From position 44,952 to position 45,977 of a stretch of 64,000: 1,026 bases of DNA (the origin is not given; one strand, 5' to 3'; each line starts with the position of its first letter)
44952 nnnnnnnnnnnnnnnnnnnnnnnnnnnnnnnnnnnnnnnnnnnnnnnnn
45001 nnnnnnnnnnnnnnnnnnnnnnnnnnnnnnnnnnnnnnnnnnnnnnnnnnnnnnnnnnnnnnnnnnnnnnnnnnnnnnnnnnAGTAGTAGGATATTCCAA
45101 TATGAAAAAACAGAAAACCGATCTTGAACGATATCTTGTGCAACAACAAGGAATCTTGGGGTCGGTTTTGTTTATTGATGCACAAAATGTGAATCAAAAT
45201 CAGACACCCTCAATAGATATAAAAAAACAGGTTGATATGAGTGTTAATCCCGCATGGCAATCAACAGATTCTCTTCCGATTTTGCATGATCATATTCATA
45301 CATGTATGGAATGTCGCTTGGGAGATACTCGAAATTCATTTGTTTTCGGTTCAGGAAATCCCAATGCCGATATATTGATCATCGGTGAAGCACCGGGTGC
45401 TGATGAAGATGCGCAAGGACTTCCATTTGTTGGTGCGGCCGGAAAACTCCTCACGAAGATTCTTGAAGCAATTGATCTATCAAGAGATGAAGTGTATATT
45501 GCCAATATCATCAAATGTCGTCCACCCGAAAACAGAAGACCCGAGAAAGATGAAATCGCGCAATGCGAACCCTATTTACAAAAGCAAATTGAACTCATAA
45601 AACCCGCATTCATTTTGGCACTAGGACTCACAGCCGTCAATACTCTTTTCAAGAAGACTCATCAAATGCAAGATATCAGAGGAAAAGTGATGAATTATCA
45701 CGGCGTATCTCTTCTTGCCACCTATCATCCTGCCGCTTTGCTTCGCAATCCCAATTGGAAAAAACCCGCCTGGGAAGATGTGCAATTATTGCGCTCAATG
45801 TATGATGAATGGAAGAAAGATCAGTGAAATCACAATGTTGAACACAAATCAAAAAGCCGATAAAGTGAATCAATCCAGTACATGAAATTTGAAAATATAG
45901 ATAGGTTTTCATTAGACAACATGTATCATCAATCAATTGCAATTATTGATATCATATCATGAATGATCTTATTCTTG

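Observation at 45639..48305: A single TPR-adenylate cyclase cargo gene is flanked by a ~177 bp direct repeat of the UDG 3' end, forming an att-like integration footprint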

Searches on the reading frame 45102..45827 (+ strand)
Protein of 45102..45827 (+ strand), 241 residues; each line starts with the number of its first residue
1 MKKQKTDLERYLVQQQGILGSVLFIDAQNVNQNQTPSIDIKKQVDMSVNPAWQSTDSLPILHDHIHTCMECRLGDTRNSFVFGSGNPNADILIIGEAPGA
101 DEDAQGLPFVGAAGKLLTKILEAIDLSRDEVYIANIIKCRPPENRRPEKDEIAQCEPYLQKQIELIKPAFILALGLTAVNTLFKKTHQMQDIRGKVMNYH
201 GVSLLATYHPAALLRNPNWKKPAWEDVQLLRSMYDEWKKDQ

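Call 9: search_protein_families(library=pfam, proteins=[window:45102-45827:+], max_evalue=0.01)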
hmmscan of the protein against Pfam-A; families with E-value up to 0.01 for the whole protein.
window:45102-45827:+ (241 aa): 1 family
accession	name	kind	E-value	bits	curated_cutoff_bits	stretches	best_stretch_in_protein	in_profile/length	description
PF03167.25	UDG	-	1.7e-40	138.8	24.3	1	82-227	1-140/141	Uracil DNA glycosylase superfamily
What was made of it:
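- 45102..45827 (+): Intact family-4 uracil-DNA glycosylase gene (241 aa), ending ...EWKKDQ*. PF03167 E=1.7e-40 (call 9).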

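Call 10: find_related_loci(query=window:45102-45827:+, collection=genome_contigs, flank=10000)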
Query window:45102-45827:+ (241 aa) in genome_contigs; peptide patterns used: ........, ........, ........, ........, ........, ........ (x = any residue, [..] = any of these).
600 stretches matched a pattern (row limit reached: there are more); 589 encode a relative of the query (tblastn E <= 1e-3); the best 80 are kept; 80 distinct loci.
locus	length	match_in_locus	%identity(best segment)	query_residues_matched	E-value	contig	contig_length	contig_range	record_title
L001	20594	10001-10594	69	40-237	1e-93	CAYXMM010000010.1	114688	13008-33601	MAG TPA_asm: uncultured Hyphomicrobiales bacterium isolate binchicken_co286_8 genome assembly, contig: NODE_254_length_1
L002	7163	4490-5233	54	6-240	3e-88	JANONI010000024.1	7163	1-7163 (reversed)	MAG: Bacteroidota bacterium isolate VAR_43_metabat_429 VAR_43_k141_1567311, whole genome shotgun sequence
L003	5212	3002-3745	57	8-237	2e-88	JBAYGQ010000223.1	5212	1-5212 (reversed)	MAG: Bacteroidota bacterium isolate SO_2016_GW1_129 scaffold30840_OW334_2016, whole genome shotgun sequence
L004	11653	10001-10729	56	7-238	1e-86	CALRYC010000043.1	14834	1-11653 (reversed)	MAG: Chitinophaga pinensis isolate JJ-MA1B5-281-8-m1-bin330 genome assembly, contig: JJ-MA1B5-281-C761, whole genome sho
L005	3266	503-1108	63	38-239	4e-86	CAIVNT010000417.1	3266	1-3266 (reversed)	MAG: uncultured Ignavibacteriae bacterium isolate LJ_bin-0454 genome assembly, contig: bin-0454:417/695, whole genome sh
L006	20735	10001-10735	52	5-236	6e-85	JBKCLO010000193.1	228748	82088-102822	MAG: Ignavibacteria bacterium isolate samp_510_concoct_1221 samp_510_1917208, whole genome shotgun sequence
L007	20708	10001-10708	54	3-236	1e-82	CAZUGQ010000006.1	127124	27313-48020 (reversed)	MAG TPA_asm: uncultured Hyphomicrobiales bacterium isolate SRP290908_co2_105 genome assembly, contig: NODE_128_length_12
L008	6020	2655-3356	52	1-240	9e-83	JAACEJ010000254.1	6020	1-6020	MAG: Actinomycetota bacterium isolate OTbin.62 scaffold_8468, whole genome shotgun sequence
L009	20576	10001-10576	63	47-238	2e-82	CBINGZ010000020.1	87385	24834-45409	MAG TPA_asm: uncultured bacterium isolate SRR16817054_binner12_Refined_41 genome assembly, contig: ERZ27394105.92, whole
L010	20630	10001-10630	58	25-235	7e-81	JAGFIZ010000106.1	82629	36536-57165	MAG: Bradyrhizobiaceae bacterium isolate mag.10 k127_4017283, whole genome shotgun sequence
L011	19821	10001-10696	53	6-240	1e-79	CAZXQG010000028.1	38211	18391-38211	MAG TPA_asm: uncultured Chitinophagaceae bacterium isolate binchicken_co54_503 genome assembly, contig: NODE_1812_length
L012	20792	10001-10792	48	1-239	1e-79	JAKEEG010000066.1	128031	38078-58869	MAG: Ignavibacteriae bacterium isolate PMV_1.22 PMV_1.22.k101_1359225, whole genome shotgun sequence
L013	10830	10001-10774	51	1-236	1e-78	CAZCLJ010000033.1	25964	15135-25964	MAG TPA_asm: uncultured Hyphomicrobiales bacterium isolate SRP192927_co3_222 genome assembly, contig: NODE_3735_length_2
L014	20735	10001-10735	51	7-236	1e-78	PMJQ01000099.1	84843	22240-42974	MAG: Ignavibacteriae bacterium isolate fen_1277 73.20120600_E2D.52_contig_1134, whole genome shotgun sequence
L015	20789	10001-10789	47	6-238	2e-78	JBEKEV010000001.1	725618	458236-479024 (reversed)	MAG: Bacteroidota bacterium isolate SPRUCE 214 SPRUCE_214_1, whole genome shotgun sequence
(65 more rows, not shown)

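Call 11: find_encoding_contigs(protein=window:45102-45827:+, flank=10000, max_places=10)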
Protein window:45102-45827:+ (241 aa): 23 contigs read that carry it; 10 places shown.
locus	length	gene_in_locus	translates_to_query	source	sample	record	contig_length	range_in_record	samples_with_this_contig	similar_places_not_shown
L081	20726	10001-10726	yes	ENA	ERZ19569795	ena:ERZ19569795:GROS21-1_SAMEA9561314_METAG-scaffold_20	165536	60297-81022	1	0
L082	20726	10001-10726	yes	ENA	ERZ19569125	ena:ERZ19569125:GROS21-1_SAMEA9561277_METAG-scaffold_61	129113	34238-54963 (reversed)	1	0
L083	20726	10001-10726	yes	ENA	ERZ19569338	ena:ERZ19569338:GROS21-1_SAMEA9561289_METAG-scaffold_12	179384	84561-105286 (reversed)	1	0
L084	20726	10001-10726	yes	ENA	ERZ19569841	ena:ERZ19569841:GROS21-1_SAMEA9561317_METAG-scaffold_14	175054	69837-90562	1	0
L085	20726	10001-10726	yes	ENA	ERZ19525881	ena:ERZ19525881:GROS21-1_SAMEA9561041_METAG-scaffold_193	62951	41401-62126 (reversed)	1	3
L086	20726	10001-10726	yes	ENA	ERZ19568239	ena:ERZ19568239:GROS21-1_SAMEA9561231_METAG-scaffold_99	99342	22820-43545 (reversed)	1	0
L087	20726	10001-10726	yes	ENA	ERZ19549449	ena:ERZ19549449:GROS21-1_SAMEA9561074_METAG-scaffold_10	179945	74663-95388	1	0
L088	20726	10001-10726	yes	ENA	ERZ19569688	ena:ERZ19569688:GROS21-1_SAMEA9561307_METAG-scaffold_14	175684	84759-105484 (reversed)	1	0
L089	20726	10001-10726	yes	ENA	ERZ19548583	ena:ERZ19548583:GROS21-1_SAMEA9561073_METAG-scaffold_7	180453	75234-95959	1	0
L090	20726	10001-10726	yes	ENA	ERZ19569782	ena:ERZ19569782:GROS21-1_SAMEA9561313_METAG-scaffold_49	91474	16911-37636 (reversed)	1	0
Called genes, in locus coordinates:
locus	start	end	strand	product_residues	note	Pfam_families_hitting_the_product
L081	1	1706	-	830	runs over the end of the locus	PF05345:He_PIG (faint), PF07495:Y_Y_Y (faint), PF17802:SpaA (faint), PF13620:CarboxypepD_reg (faint), PF17210:SdrD_B (faint), PF24025:Ig_DR_A0283-like (faint), PF02369:Big_1 (faint), PF18962:Por_Secre_tail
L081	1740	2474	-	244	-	-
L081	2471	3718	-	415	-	-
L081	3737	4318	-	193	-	PF04542:Sigma70_r2, PF08281:Sigma70_r4_2, PF04545:Sigma70_r4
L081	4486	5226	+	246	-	PF03741:TerC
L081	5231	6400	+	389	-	PF00155:Aminotran_1_2, PF01041:DegT_DnrJ_EryC1 (weak)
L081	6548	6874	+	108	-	PF00085:Thioredoxin, PF13098:Thioredoxin_2, PF13905:Thioredoxin_8 (faint)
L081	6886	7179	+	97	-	PF01329:Pterin_4a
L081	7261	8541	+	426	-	PF03952:Enolase_N, PF00113:Enolase_C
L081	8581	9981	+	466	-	PF02878:PGM_PMM_I, PF02879:PGM_PMM_II, PF02880:PGM_PMM_III, PF00408:PGM_PMM_IV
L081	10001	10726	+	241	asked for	PF03167:UDG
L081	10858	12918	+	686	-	PF14938:SNAP, PF17874:TPR_MalT, PF13424:TPR_12, PF00515:TPR_1, PF07719:TPR_2 (weak), PF13424:TPR_12, PF13424:TPR_12, PF00211:Guanylate_cyc, +10 more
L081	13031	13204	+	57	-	-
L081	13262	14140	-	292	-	-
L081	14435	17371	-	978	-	PF21471:Reelin_subrepeat-B (faint), PF24316:Tli3 (faint), PF13088:BNR_2 (faint), PF18962:Por_Secre_tail (weak)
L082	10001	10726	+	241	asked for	PF03167:UDG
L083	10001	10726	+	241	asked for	PF03167:UDG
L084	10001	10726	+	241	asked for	PF03167:UDG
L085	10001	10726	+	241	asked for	PF03167:UDG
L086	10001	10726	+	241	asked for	PF03167:UDG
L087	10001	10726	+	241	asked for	PF03167:UDG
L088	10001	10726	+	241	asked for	PF03167:UDG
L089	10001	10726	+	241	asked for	PF03167:UDG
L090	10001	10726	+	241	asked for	PF03167:UDG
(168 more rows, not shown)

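Call 17: find_homologous_proteins(query=window:45102-45827:+, max_evalue=1e-40)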
Query window:45102-45827:+ (241 aa): 7758 proteins with E <= 1e-40 among 8000 candidates; the best 120 are listed.
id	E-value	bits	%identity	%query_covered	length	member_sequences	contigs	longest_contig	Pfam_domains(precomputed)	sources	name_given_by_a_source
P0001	7.7e-149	512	94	100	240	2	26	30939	PF03167.26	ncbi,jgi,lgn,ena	jgi:DNA polymerase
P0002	2.0e-148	510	94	100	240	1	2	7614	PF03167.26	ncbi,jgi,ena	jgi:DNA polymerase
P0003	2.0e-148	510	94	100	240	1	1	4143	PF03167.26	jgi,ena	jgi:DNA polymerase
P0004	9.0e-142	489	90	100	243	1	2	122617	PF03167.26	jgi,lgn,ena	jgi:DNA polymerase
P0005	1.9e-141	488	90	100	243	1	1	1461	PF03167.26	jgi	jgi:DNA polymerase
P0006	2.1e-141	487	90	100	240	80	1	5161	PF03167.26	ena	-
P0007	2.6e-141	487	90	100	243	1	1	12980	PF03167.26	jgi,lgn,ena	jgi:DNA polymerase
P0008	3.7e-141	487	90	100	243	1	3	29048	PF03167.26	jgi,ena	jgi:DNA polymerase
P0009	5.1e-141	486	90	100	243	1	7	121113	PF03167.26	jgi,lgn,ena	jgi:uracil-DNA glycosylase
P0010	7.0e-141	486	90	100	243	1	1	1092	PF03167.26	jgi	jgi:DNA polymerase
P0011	9.7e-141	485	90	100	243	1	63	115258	PF03167.26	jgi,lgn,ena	jgi:DNA polymerase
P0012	1.3e-140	485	94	95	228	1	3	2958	PF03167.26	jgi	jgi:DNA polymerase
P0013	1.3e-140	485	90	100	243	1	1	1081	PF03167.26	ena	-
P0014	1.3e-140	485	90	100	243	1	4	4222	PF03167.26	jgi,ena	jgi:DNA polymerase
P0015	1.3e-140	485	90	100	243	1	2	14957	PF03167.26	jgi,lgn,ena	-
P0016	1.8e-140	484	89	100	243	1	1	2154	PF03167.26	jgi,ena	jgi:DNA polymerase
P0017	2.2e-140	484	90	100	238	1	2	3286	PF03167.26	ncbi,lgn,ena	-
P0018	2.6e-140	484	90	100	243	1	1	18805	PF03167.26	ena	-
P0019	2.8e-140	484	90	100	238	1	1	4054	PF03167.26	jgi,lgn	-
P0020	3.0e-140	484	89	100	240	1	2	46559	PF03167.26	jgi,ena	jgi:DNA polymerase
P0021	3.0e-140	484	90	100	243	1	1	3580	PF03167.26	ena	-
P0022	3.5e-140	483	89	100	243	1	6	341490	PF03167.26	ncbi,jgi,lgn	jgi:DNA polymerase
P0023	3.5e-140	483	89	100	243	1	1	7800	PF03167.26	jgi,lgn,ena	jgi:DNA polymerase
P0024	3.6e-140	483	89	100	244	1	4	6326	PF03167.26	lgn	-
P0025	3.9e-140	483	90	100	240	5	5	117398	PF03167.26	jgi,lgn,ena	jgi:DNA polymerase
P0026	4.3e-140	483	90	100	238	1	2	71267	PF03167.26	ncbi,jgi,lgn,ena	ncbi:MAG: uracil-DNA glycosylase [Candidatus Kapaibacteriota bacterium]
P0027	4.6e-140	483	89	100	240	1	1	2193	PF03167.26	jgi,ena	jgi:DNA polymerase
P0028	4.9e-140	483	89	100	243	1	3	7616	PF03167.26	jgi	jgi:DNA polymerase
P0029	7.2e-140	482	89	100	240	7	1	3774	PF03167.26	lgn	-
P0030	7.3e-140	482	89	100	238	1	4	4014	PF03167.26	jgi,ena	-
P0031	9.2e-140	482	89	100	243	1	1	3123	PF03167.26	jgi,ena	jgi:DNA polymerase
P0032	9.2e-140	482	89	100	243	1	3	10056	PF03167.26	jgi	jgi:DNA polymerase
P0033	1.0e-139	482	89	100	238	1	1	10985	PF03167.26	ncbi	ncbi:MAG: uracil-DNA glycosylase [Ignavibacteria bacterium]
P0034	1.3e-139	482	89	100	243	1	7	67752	PF03167.26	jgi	jgi:uracil-DNA glycosylase family 4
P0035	1.6e-139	481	89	100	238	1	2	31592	PF03167.26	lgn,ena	-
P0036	2.1e-139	481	88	100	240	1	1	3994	PF03167.26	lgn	-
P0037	2.2e-139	481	89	100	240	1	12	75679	PF03167.26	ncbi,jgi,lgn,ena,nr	ncbi:MAG: uracil-DNA glycosylase [Ignavibacteriae bacterium]|nr:uracil-DNA glycosylase [Ignavibacter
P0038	2.4e-139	481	89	100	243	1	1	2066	PF03167.26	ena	-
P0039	2.7e-139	481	89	100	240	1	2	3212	PF03167.26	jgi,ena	jgi:DNA polymerase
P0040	4.6e-139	480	89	100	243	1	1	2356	PF03167.26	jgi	-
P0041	5.2e-139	480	89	100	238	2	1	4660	PF03167.26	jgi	jgi:DNA polymerase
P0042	8.1e-139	479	89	100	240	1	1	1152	PF03167.26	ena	-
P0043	4.1e-138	477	88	100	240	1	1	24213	PF03167.26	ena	-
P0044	5.1e-138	476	88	100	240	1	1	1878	PF03167.26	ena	-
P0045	8.4e-138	476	94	93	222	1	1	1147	PF03167.26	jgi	jgi:DNA polymerase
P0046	1.4e-137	475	88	100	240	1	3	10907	PF03167.26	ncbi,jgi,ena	jgi:DNA polymerase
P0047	2.3e-137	474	88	100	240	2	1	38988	PF03167.26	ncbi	-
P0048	2.1e-136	471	86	100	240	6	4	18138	PF03167.26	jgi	-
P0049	6.6e-136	469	85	100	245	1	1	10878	PF03167.26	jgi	jgi:DNA polymerase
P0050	4.9e-129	447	81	100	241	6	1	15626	PF03167.26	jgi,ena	-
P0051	1.5e-128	445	82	99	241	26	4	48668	PF03167.26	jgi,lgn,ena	-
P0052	4.2e-128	444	82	100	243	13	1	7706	PF03167.26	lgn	-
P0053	5.5e-127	440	81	100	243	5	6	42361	PF03167.26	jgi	-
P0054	2.8e-126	438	97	81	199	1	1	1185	PF03167.26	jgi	jgi:DNA polymerase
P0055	6.4e-126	437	81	99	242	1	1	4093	PF03167.26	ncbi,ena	-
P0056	2.5e-125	435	82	99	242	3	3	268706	PF03167.26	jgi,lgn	-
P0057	5.6e-125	434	81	99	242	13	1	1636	PF03167.26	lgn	-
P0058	6.7e-125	433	96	81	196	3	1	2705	PF03167.26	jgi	jgi:DNA polymerase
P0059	6.8e-125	433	81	99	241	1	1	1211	PF03167.26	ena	-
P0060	2.1e-124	432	80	99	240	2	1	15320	PF03167.26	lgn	-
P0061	3.4e-123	428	94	81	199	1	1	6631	PF03167.26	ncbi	ncbi:MAG: hypothetical protein RL734_2002 [Bacteroidota bacterium]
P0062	4.3e-119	414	76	97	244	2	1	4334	PF03167.26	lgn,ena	-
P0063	2.7e-109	382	98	72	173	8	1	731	PF03167.26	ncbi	-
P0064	8.6e-107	374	69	95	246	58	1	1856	PF03167.26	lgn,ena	-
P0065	4.6e-105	368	67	95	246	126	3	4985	PF03167.26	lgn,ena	-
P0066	1.8e-94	334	67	88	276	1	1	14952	PF03167.26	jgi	jgi:uracil-DNA glycosylase family 4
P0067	6.2e-93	329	65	90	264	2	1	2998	PF03167.26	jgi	jgi:DNA polymerase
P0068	7.7e-93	328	68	88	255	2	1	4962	PF03167.26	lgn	-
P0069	8.6e-93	328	71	79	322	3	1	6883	PF03167.26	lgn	-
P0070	1.7e-92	327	69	82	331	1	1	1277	PF03167.26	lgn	-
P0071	4.0e-92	326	73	79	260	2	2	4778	PF03167.26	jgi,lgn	jgi:DNA polymerase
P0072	5.6e-92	326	72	78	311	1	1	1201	PF03167.26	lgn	-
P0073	8.7e-92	325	68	84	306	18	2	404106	PF03167.26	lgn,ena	-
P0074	8.9e-92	325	69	83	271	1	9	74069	PF03167.26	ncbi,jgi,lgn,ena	-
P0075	9.2e-92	325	62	95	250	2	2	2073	PF03167.26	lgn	-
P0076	1.3e-91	324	73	78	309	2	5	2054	PF03167.26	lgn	-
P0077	1.5e-91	324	65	85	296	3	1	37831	PF03167.26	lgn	-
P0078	1.8e-91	324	74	79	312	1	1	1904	PF03167.26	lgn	-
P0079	1.8e-91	324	72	80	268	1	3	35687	PF03167.26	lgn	-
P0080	2.2e-91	324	56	96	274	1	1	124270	PF03167.26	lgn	-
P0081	2.2e-91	324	56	96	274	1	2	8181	PF03167.26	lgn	-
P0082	2.5e-91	324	68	83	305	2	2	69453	PF03167.26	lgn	-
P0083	2.8e-91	323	57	98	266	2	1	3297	PF03167.26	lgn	-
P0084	2.8e-91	323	63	95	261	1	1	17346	PF03167.26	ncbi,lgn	-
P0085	5.1e-91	322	69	83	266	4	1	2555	PF03167.26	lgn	-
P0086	8.1e-91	322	60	96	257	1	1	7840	PF03167.26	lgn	-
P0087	1.7e-90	321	58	95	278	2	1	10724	PF03167.26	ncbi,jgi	-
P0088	2.0e-90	321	60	96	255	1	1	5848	PF03167.26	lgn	-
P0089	2.5e-90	320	58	98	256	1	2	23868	PF03167.26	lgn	-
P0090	2.6e-90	320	73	79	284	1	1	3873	PF03167.26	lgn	-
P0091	2.7e-90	320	70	78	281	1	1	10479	PF03167.26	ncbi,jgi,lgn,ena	jgi:DNA polymerase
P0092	3.0e-90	320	68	89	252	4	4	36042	PF03167.26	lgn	-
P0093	5.5e-90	319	55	96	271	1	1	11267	PF03167.26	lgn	-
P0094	8.2e-90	319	69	81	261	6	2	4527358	PF03167.26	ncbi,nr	ncbi:MAG: uracil-DNA glycosylase [Candidatus Kapabacteria bacterium]|nr:uracil-DNA glycosylase [Cand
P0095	1.1e-89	318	63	96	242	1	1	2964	PF03167.26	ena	-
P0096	1.1e-89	318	63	88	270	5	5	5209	PF03167.26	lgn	-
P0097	1.5e-89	318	69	80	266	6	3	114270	PF03167.26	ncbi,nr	ncbi:MAG: uracil-DNA glycosylase [Candidatus Kapaibacterium sp.]|nr:uracil-DNA glycosylase [Candidat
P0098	1.7e-89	318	69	79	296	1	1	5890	PF03167.26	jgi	jgi:DNA polymerase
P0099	1.9e-89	317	69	79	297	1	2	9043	PF03167.26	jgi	jgi:DNA polymerase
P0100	2.1e-89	317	60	95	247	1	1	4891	PF03167.26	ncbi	-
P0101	2.8e-89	317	70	79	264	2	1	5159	PF03167.26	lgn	-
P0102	3.1e-89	317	65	87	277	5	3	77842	PF03167.26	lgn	-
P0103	3.6e-89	316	67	84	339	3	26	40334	PF03167.26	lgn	-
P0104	5.6e-89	316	56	96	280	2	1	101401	PF03167.26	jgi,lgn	jgi:DNA polymerase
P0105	9.1e-89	315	64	88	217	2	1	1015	PF03167.26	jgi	jgi:DNA polymerase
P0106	9.2e-89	315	71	79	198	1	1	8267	PF03167.26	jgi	jgi:DNA polymerase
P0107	1.1e-88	315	70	79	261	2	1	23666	PF03167.26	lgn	-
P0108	1.3e-88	315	60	95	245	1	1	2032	PF03167.26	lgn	-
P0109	1.5e-88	314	68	81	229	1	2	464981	PF03167.26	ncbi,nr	ncbi:MAG: uracil-DNA glycosylase [Candidatus Kapabacteria bacterium]|nr:uracil-DNA glycosylase [Igna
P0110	1.6e-88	314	56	96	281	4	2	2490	PF03167.26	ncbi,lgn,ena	-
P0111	1.6e-88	314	69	79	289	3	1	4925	PF03167.26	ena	-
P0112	1.7e-88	314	54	97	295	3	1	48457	PF03167.26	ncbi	-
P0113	1.7e-88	314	58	93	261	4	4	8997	PF03167.26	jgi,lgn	jgi:DNA polymerase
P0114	2.5e-88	314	66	82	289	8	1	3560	PF03167.26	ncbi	-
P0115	3.4e-88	313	61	98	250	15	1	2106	PF03167.26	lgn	-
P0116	3.6e-88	313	61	95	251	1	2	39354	PF03167.26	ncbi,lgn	-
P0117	3.7e-88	313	58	96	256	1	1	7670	PF03167.26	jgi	-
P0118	3.7e-88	313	62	95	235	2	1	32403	PF03167.26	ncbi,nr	ncbi:MAG: uracil-DNA glycosylase [Bacteroidetes bacterium]|nr:uracil-DNA glycosylase [Bacteroidota b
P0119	3.8e-88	313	66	85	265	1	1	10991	PF03167.26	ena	-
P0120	4.4e-88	313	66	83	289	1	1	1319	PF03167.26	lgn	-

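Call 19: find_encoding_contigs(protein=P0001, flank=9000, max_places=3)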
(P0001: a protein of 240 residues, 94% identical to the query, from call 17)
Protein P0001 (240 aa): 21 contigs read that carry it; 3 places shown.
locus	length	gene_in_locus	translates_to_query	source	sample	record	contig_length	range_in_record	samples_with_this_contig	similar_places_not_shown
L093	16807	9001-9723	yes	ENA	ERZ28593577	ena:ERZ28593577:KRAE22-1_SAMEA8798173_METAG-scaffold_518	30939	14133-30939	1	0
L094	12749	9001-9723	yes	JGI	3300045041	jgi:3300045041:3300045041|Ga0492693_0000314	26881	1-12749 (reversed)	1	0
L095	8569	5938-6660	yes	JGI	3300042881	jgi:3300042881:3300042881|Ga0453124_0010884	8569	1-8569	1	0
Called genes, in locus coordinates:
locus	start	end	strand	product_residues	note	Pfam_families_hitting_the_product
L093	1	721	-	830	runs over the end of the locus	PF07495:Y_Y_Y (faint), PF05345:He_PIG (faint), PF17210:SdrD_B (faint), PF13620:CarboxypepD_reg (faint), PF24025:Ig_DR_A0283-like (faint), PF02369:Big_1 (faint), PF18962:Por_Secre_tail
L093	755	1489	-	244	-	-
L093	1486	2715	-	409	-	-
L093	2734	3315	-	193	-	PF04542:Sigma70_r2, PF08281:Sigma70_r4_2, PF04545:Sigma70_r4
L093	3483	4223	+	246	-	PF03741:TerC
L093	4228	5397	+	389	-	PF00155:Aminotran_1_2, PF01041:DegT_DnrJ_EryC1 (weak)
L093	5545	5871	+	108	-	PF00085:Thioredoxin, PF13098:Thioredoxin_2, PF13905:Thioredoxin_8 (faint)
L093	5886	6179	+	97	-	PF01329:Pterin_4a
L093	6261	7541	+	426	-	PF03952:Enolase_N, PF00113:Enolase_C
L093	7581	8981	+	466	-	PF02878:PGM_PMM_I, PF02879:PGM_PMM_II, PF02880:PGM_PMM_III, PF00408:PGM_PMM_IV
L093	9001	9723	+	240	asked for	PF03167:UDG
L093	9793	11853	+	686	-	PF07719:TPR_2 (faint), PF13374:TPR_10 (faint), PF24885:TPR_NPHP3 (faint), PF13424:TPR_12, PF00515:TPR_1 (weak), PF13181:TPR_8 (weak), PF13424:TPR_12, PF00211:Guanylate_cyc, +3 more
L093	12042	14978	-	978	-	PF21471:Reelin_subrepeat-B (faint), PF24316:Tli3 (faint), PF13088:BNR_2 (faint), PF18962:Por_Secre_tail (weak)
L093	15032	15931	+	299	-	PF00491:Arginase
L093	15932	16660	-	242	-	PF00149:Metallophos, PF12850:Metallophos_2 (faint)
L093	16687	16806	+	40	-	?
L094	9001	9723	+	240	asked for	PF03167:UDG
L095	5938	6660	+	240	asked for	PF03167:UDG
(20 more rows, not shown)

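Call 20: find_encoding_contigs(protein=P0022, flank=9000, max_places=2)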
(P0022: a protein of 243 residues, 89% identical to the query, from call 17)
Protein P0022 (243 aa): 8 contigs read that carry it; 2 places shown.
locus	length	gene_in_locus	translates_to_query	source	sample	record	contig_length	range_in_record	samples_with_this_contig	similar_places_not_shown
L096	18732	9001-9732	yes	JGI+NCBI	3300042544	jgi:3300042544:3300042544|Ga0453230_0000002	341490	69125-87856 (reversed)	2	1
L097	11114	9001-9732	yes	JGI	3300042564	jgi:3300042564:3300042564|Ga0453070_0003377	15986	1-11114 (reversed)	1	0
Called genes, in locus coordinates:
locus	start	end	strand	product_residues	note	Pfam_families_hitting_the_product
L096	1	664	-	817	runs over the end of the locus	PF05345:He_PIG (faint), PF07495:Y_Y_Y (faint), PF13620:CarboxypepD_reg (faint), PF17210:SdrD_B (faint), PF24025:Ig_DR_A0283-like (faint), PF02369:Big_1 (faint), PF18962:Por_Secre_tail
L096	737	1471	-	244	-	-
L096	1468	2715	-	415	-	-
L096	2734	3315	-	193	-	PF04542:Sigma70_r2, PF08281:Sigma70_r4_2, PF04545:Sigma70_r4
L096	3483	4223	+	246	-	PF03741:TerC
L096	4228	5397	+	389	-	PF00155:Aminotran_1_2, PF01041:DegT_DnrJ_EryC1 (weak)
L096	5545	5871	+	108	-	PF00085:Thioredoxin, PF13098:Thioredoxin_2, PF13905:Thioredoxin_8 (faint)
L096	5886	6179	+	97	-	PF01329:Pterin_4a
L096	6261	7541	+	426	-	PF03952:Enolase_N, PF00113:Enolase_C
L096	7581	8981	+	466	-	PF02878:PGM_PMM_I, PF02879:PGM_PMM_II, PF02880:PGM_PMM_III, PF00408:PGM_PMM_IV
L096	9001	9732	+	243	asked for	PF03167:UDG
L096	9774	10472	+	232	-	-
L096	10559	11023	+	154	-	-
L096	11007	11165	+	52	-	-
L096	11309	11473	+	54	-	-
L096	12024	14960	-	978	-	PF21471:Reelin_subrepeat-B (faint), PF24316:Tli3 (faint), PF13088:BNR_2 (faint), PF02012:BNR (faint), PF18962:Por_Secre_tail (weak)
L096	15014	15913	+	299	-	PF00491:Arginase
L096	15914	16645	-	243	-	PF00149:Metallophos, PF12850:Metallophos_2 (faint)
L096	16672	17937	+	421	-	-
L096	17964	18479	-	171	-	-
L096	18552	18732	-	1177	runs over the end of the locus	PF02463:SMC_N, PF13175:AAA_15 (weak), PF13304:AAA_21 (weak), PF13476:AAA_23, PF24161:CCDC39 (weak), PF06470:SMC_hinge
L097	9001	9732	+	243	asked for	PF03167:UDG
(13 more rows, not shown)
